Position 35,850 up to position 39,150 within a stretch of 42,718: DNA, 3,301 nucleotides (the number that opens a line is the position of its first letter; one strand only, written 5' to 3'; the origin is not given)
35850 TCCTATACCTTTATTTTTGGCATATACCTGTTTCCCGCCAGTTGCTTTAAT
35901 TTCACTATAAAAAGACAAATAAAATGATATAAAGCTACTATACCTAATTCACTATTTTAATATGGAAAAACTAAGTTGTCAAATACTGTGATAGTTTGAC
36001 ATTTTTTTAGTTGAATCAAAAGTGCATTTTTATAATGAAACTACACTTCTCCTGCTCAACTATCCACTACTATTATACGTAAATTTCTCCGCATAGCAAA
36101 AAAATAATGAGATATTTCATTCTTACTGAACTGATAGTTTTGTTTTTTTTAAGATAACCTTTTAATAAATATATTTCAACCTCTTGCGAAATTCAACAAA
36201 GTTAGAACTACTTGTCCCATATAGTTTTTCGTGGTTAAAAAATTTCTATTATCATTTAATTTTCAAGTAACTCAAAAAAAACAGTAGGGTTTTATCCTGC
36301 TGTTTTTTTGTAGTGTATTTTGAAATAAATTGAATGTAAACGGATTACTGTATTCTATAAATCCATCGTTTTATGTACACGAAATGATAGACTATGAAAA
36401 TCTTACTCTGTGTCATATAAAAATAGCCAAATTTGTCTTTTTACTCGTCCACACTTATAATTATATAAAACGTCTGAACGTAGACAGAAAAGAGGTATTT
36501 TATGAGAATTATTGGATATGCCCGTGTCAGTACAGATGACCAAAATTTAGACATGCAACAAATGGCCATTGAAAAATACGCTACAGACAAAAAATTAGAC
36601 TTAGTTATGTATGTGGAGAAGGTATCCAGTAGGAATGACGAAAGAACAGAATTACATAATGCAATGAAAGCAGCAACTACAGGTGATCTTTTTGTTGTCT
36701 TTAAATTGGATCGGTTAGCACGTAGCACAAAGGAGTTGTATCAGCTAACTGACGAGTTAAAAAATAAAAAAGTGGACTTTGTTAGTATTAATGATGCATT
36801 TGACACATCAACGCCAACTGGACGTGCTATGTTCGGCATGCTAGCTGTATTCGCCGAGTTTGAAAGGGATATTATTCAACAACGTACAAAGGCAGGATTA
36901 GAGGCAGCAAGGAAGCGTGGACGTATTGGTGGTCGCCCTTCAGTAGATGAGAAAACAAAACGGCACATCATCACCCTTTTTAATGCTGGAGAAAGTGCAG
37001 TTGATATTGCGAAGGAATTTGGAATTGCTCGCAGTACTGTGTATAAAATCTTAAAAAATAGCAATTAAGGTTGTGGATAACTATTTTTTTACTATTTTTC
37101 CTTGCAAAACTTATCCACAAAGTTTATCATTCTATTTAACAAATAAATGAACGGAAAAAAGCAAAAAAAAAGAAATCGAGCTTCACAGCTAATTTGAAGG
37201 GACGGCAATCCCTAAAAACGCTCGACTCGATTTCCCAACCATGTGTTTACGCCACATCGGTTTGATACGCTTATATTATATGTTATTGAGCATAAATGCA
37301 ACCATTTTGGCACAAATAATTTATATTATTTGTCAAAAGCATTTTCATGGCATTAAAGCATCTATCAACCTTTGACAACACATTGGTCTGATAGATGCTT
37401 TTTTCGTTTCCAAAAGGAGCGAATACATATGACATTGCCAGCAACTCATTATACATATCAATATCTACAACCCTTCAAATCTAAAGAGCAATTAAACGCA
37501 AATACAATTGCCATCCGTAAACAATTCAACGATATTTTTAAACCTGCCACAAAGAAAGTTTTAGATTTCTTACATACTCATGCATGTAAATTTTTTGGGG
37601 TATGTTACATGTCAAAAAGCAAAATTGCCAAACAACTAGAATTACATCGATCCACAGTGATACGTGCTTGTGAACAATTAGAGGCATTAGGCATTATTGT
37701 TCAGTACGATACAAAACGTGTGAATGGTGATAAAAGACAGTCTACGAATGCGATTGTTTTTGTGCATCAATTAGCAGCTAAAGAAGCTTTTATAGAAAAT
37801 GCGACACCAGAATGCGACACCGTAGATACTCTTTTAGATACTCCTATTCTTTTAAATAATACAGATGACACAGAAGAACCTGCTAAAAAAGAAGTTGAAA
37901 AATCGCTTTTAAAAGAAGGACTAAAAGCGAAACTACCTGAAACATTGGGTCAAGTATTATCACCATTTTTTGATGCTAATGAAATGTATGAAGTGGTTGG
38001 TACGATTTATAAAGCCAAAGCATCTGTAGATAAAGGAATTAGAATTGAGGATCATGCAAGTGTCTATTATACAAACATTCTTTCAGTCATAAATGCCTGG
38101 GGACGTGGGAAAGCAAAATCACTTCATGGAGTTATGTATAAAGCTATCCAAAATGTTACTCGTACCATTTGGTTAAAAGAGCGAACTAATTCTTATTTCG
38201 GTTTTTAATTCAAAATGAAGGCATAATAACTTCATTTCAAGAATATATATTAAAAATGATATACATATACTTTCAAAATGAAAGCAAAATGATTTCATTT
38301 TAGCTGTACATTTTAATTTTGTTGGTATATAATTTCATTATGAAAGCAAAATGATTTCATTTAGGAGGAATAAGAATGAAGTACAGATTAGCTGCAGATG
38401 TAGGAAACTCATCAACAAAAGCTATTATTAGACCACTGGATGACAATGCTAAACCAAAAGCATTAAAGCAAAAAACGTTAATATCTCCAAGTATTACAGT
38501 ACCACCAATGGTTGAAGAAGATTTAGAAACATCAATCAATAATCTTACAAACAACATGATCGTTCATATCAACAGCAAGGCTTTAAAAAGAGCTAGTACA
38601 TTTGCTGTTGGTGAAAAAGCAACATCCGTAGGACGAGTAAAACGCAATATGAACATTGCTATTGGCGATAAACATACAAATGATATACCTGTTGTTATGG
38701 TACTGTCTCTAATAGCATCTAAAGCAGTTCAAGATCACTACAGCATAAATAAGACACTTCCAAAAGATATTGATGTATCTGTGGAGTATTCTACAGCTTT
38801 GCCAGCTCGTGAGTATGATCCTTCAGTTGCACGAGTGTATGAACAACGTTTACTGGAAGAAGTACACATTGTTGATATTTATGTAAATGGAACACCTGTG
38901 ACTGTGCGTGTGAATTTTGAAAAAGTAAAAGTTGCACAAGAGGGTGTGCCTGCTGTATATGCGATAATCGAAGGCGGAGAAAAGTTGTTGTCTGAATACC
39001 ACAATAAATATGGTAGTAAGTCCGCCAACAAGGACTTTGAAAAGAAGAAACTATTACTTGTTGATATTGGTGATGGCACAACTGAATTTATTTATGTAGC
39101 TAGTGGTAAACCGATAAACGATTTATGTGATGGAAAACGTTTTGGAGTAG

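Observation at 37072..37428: Rep leader resembles an antisense-RNA/attenuation copy-control circuit overlaid with DnaA boxes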

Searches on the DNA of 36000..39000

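Call 8: search_rna_families(source=window, start=36000, end=39000, threshold=evalue, max_evalue=10, show_alignments=3)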
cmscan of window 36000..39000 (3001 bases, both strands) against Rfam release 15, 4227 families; matches with E-value up to 10: 6.
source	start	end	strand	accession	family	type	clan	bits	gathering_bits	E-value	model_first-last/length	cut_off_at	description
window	36198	36317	+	RF00121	MicC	Gene; sRNA;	-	20.7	90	7.4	1-123/123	no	MicC RNA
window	36646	36788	+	RF02062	STnc361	Gene; sRNA;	-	20.3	80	7.6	1-150/150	no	Salmonella enterica sRNA STnc361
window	36000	36029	+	RF02716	sno_ncR3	Gene; snRNA; snoRNA; CD-box;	-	16.3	88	5.7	40-75/75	5'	Small nucleolar RNA ncR3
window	36676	36748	-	RF01506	Afu_294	Gene; snRNA; snoRNA; CD-box;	-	16.1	43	7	1-83/83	no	A. fumigatus snoRNA Afu_294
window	37122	37260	-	RF03046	Pseudomonadales-1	Gene; sRNA;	-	14.1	68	3.9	1-164/164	no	Pseudomonadales-1 RNA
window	37290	37403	-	RF02668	PsiU2-55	Gene; snRNA; snoRNA; scaRNA;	-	13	55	8.1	1-178/178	no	Drosophila small cajal body-specific RNA PsiU2-55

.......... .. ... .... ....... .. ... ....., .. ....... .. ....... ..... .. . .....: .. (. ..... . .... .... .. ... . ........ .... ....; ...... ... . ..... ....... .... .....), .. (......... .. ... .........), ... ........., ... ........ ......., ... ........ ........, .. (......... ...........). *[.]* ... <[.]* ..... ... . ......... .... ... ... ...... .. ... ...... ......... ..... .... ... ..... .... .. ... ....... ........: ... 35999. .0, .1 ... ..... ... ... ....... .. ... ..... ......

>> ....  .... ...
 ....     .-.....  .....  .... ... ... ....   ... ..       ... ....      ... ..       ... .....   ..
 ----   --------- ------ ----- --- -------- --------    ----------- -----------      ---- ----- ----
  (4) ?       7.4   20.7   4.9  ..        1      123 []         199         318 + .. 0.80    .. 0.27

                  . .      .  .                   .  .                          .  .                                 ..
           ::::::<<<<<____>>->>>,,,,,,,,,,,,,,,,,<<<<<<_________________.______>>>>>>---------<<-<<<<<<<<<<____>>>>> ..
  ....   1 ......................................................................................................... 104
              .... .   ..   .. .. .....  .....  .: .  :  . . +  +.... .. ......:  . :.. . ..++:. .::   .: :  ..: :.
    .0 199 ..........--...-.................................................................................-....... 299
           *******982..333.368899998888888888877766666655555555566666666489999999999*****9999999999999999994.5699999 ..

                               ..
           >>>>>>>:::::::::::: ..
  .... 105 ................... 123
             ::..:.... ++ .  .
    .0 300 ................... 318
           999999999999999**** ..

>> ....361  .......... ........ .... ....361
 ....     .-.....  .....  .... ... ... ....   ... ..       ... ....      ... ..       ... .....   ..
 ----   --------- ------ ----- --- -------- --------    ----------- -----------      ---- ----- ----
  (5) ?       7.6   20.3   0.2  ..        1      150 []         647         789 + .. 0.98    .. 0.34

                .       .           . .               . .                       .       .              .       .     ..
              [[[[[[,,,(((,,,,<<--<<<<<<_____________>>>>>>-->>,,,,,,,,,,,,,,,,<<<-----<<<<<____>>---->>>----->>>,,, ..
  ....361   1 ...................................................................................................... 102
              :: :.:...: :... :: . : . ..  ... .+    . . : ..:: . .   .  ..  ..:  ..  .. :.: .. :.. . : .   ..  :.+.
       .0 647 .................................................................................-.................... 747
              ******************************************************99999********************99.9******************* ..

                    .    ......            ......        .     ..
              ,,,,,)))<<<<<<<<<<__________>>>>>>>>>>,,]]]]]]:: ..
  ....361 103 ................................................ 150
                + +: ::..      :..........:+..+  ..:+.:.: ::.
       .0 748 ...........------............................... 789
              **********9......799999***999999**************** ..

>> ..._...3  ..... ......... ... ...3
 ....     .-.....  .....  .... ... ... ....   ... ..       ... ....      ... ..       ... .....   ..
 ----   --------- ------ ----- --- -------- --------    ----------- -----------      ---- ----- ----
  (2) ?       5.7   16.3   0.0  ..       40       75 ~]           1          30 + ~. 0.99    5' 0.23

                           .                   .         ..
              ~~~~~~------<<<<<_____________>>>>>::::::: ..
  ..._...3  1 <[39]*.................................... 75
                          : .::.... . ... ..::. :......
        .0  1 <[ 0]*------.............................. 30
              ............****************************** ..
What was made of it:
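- On pT181 family: No Rfam ctRNA hit at E ≤ 10 (call 8).
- On Any described RNA family (Rfam 15): Only chance-level hits at E > 3 (call 8).
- Closest known: pT181 family: countertranscript-driven attenuator with pre-emptor. Different: No Rfam ctRNA family matches here (call 8).
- Tried and rejected: A search of the region found no ctRNA or other family (call 8).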

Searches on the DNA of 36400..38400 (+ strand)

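Call 3: search_dna_similar(query=window:36400-38400:+, collection=phages, mode=near, max_rows=30)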
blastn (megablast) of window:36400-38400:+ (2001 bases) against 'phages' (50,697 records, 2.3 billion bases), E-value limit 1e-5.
No match.

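Call 4: search_dna_similar(query=window:36400-38400:+, collection=plasmids, mode=near, max_rows=30)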
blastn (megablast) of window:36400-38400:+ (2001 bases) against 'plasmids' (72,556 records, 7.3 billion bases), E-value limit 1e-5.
Records with a match: 2; places in all: 3; records where one place covers at least 80% of the query: 0.
Best place of each record, by identity: 90-95% 2.
By first word of the organism name: Lysinibacillus 2.
By predicted mobility (MOB-suite, as given by PLSDB): non-mobilizable 2.
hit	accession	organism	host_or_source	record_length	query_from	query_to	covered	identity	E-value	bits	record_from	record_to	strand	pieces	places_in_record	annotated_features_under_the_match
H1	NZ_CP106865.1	Lysinibacillus capsici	water,water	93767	671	1046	19%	92.6%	4e-149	536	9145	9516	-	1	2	hypothetical protein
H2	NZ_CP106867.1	Lysinibacillus capsici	water,water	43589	654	1020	18%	90.3%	3e-131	477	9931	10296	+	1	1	recombinase family protein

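Call 5: get_annotated_region(hit=H1, flank=4000)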
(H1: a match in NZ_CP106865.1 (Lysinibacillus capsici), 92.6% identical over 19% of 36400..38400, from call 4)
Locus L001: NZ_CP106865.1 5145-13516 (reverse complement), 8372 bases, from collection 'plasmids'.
description: Lysinibacillus capsici strain FN9 plasmid pFN9C, complete sequence
organism: Lysinibacillus capsici (NCBI taxid 2115968)
taxonomy: Bacteria; Bacillota; Bacilli; Bacillales; Bacillaceae; Lysinibacillus; Lysinibacillus capsici
host: -; source: water,water; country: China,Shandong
typing (MOB-suite, as given by PLSDB): non-mobilizable
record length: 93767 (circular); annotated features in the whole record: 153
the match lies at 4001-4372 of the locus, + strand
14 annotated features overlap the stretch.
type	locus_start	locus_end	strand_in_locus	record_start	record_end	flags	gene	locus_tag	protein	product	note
CDS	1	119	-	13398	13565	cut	-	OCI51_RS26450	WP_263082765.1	helix-turn-helix domain-containing protein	-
CDS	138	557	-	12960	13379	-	-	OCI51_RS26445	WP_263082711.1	hypothetical protein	-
CDS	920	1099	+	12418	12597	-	-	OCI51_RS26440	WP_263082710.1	hypothetical protein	-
CDS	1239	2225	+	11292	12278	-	-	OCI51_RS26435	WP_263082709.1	tyrosine-type recombinase/integrase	GO:0015074 - DNA integration [Evidence IEA]; GO:0006310 - DNA recombination [Evidence IEA]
CDS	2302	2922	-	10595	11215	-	-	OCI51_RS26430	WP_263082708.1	hypothetical protein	-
CDS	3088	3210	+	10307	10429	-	-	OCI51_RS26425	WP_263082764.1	hypothetical protein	-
CDS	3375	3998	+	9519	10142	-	-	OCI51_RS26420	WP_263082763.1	recombinase family protein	GO:0006310 - DNA recombination [Evidence IEA]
CDS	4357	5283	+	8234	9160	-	-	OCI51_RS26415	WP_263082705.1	hypothetical protein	-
CDS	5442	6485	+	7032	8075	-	parM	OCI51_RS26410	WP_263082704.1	plasmid segregation protein ParM domain-containing protein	-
CDS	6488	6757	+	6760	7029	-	-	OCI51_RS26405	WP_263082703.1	hypothetical protein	-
CDS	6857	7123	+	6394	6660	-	-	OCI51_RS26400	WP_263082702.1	hypothetical protein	-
CDS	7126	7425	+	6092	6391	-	-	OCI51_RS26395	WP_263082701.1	hypothetical protein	-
CDS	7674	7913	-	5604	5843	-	-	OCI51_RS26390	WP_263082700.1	helix-turn-helix transcriptional regulator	-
CDS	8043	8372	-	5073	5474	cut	-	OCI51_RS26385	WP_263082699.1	helix-turn-helix transcriptional regulator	-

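Call 6: get_annotated_region(hit=H2, flank=4000)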
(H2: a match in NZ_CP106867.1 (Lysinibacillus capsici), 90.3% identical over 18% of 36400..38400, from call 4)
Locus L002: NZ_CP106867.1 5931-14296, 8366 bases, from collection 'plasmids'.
description: Lysinibacillus capsici strain FN9 plasmid pFN9E, complete sequence
organism: Lysinibacillus capsici (NCBI taxid 2115968)
taxonomy: Bacteria; Bacillota; Bacilli; Bacillales; Bacillaceae; Lysinibacillus; Lysinibacillus capsici
host: -; source: water,water; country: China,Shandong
typing (MOB-suite, as given by PLSDB): non-mobilizable
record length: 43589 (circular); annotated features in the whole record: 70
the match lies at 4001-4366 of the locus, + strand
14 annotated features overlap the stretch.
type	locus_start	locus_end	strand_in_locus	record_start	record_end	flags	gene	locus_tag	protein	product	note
CDS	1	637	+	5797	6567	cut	-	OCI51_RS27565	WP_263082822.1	DNA methyltransferase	GO:0006306 - DNA methylation [Evidence IEA]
CDS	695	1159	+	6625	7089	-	-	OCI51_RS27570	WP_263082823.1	phage holin family protein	-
CDS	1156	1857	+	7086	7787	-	-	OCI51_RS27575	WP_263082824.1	N-acetylmuramoyl-L-alanine amidase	GO:0009253 - peptidoglycan catabolic process [Evidence IEA]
CDS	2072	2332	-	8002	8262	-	-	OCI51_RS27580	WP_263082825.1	hypothetical protein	-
CDS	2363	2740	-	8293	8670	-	-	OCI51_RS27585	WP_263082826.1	helix-turn-helix transcriptional regulator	-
CDS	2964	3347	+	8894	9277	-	-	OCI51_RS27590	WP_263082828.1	hypothetical protein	-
CDS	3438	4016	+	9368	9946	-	-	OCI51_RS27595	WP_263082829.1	recombinase family protein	GO:0006310 - DNA recombination [Evidence IEA]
CDS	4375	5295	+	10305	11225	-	-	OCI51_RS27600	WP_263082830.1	hypothetical protein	-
CDS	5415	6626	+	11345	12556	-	-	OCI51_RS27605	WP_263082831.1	ParM/StbA family protein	GO:0030541 - plasmid partitioning [Evidence IEA]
CDS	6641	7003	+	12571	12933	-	-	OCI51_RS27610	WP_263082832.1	hypothetical protein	-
CDS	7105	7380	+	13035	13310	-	-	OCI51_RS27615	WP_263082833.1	hypothetical protein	-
CDS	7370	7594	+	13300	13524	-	-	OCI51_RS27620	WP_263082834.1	hypothetical protein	-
CDS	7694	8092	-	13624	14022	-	-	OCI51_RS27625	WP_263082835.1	helix-turn-helix transcriptional regulator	-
CDS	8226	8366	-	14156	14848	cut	-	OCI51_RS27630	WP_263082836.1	XRE family transcriptional regulator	-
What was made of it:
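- Two carriers share one cell (calls 5, 6).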

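Call 9: search_dna_similar(query=window:37069-37432:+, collection=plasmids, mode=distant, max_rows=40, max_evalue=0.01)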
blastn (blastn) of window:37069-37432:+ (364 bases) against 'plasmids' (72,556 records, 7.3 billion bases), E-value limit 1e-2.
Records with a match: 2; places in all: 3; records where one place covers at least 80% of the query: 2.
Best place of each record, by identity: 90-95% 2.
By first word of the organism name: Lysinibacillus 2.
By predicted mobility (MOB-suite, as given by PLSDB): non-mobilizable 2.
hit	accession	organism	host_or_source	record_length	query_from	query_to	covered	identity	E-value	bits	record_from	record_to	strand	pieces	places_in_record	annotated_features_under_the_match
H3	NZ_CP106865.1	Lysinibacillus capsici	water,water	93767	2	357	98%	93.6%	1e-145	522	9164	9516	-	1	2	none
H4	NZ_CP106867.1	Lysinibacillus capsici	water,water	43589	2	351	96%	91.2%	5e-132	478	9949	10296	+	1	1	none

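Call 10: search_dna_similar(query=window:37069-37432:+, collection=phages, mode=distant, max_rows=40, max_evalue=0.01)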
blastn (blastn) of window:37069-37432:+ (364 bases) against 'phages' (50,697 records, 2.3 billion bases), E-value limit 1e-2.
No match.
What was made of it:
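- Tried and rejected: The phage collection gave no match (calls 3, 10).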

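Call 71: search_dna_similar(query=L041:2690-3003:+, collection=plasmids, mode=distant, max_rows=30, max_evalue=0.001)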
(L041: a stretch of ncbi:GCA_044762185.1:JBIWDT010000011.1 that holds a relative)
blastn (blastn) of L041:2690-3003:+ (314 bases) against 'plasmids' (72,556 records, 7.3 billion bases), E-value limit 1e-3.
No match.

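Call 72: search_dna_similar(query=L041:2690-3003:+, collection=phages, mode=distant, max_rows=30, max_evalue=0.001)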
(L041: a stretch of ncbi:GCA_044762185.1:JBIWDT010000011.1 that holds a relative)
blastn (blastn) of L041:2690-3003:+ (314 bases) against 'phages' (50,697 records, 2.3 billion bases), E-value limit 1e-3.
No match.

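Call 101: build_rna_model(alignment_id=A3)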
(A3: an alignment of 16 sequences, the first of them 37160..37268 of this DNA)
Model R1 built from alignment A3 (16 sequences, 114 columns); structure: RNAalifold consensus.
model positions 108; base pairs 27; branch points 1; effective number of sequences 1.32; information 0.59 bits per position. Calibrated on 0.2 Mb of random sequence (short: E-values are rough).
structure used (alignment columns):
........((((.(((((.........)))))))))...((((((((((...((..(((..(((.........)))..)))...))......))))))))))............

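Call 102: search_with_rna_model(model_id=R1, sources=[window, L031, L032, L033, L041, L044, L045, L046, L047, L036, L014, L015, L016, L017, L018, L019, L020, L021, L022, L023, L024, L025, L007], max_evalue=10, show_alignments=4)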
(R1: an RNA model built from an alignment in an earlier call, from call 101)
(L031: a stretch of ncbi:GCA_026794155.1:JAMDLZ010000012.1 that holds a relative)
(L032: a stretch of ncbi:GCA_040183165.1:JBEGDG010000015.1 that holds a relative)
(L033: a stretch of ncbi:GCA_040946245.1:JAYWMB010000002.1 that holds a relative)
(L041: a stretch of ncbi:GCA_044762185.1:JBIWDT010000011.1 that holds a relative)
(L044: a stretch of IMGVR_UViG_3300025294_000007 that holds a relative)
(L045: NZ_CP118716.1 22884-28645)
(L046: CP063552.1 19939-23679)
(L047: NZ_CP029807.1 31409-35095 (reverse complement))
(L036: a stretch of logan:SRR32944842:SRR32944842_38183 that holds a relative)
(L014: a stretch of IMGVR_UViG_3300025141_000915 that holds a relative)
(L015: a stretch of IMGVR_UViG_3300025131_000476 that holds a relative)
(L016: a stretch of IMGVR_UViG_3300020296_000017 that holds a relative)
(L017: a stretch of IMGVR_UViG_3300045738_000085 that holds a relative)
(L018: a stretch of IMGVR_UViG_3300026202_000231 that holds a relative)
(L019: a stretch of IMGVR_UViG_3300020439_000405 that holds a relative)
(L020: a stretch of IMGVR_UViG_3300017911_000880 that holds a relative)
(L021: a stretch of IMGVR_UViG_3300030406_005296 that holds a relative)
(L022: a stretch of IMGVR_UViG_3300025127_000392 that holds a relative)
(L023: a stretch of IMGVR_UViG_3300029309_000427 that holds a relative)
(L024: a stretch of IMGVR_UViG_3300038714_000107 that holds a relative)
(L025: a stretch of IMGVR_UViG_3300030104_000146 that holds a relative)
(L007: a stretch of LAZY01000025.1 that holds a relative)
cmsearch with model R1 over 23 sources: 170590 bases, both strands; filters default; matches with E-value up to 10: 4.
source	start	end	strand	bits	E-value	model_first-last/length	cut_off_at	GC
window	37161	37268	-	126.9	4e-26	1-108/108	no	0.44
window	15674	15770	+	14.1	1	1-108/108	no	0.34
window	38140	38216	+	13.9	1.1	1-108/108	no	0.29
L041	1107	1167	-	11.5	4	1-108/108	no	0.38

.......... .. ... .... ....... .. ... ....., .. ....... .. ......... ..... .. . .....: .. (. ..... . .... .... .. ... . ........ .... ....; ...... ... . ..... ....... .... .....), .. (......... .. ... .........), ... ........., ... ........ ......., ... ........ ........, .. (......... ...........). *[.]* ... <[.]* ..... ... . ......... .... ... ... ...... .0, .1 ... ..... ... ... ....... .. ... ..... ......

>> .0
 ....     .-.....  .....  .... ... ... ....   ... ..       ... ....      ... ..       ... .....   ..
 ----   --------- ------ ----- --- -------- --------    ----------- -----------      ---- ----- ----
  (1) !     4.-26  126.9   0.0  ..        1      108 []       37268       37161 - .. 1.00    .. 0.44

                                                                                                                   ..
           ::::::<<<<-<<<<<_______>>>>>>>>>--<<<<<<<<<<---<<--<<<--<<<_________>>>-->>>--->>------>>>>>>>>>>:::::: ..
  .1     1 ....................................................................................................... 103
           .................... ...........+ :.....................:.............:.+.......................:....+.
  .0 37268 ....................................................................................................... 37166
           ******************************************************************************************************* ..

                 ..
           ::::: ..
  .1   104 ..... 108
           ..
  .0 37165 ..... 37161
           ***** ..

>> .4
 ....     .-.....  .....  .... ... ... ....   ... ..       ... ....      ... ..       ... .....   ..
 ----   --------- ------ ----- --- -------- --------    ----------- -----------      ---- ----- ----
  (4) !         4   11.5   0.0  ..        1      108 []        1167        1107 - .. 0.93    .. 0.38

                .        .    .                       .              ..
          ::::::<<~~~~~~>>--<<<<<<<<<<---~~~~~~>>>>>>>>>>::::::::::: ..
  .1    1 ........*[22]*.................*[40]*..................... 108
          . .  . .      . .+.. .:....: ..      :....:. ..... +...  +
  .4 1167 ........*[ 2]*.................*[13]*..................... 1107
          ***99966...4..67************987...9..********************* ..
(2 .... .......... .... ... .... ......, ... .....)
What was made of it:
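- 37163..37266 (-): Predicted antisense (counter-transcript) RNA of about 104 nt: short 5' tail, stem-loop SL2, branched stem-loop SL1, then U9. Covariance model hit of 126.9 bits to the window's own copy, which is in the model (call 102).
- On Inc18 (pIP501-type) antisense attenuation system: Model R1 finds no hit in those loci (call 102).
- Tried and rejected: The covariance model gave no hit (call 102).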

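Call 107: search_rna_families(sources=[L046, L047, L045, L041, L031], threshold=evalue, max_evalue=1)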
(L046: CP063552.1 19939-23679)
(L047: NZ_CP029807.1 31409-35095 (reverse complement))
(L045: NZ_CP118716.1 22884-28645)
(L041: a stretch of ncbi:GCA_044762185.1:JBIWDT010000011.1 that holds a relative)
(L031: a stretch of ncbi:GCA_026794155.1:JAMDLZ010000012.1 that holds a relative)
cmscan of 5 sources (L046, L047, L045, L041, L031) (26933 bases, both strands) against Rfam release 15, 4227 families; matches with E-value up to 1: 1.
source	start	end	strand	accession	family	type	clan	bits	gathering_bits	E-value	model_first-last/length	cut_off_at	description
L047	692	820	-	RF04176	mir-3149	Gene; miRNA;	-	31.4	100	0.025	1-83/83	no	mir-3149 microRNA precursor family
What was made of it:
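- Tried and rejected: A search of related and Inc18 leaders also found nothing (call 107).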
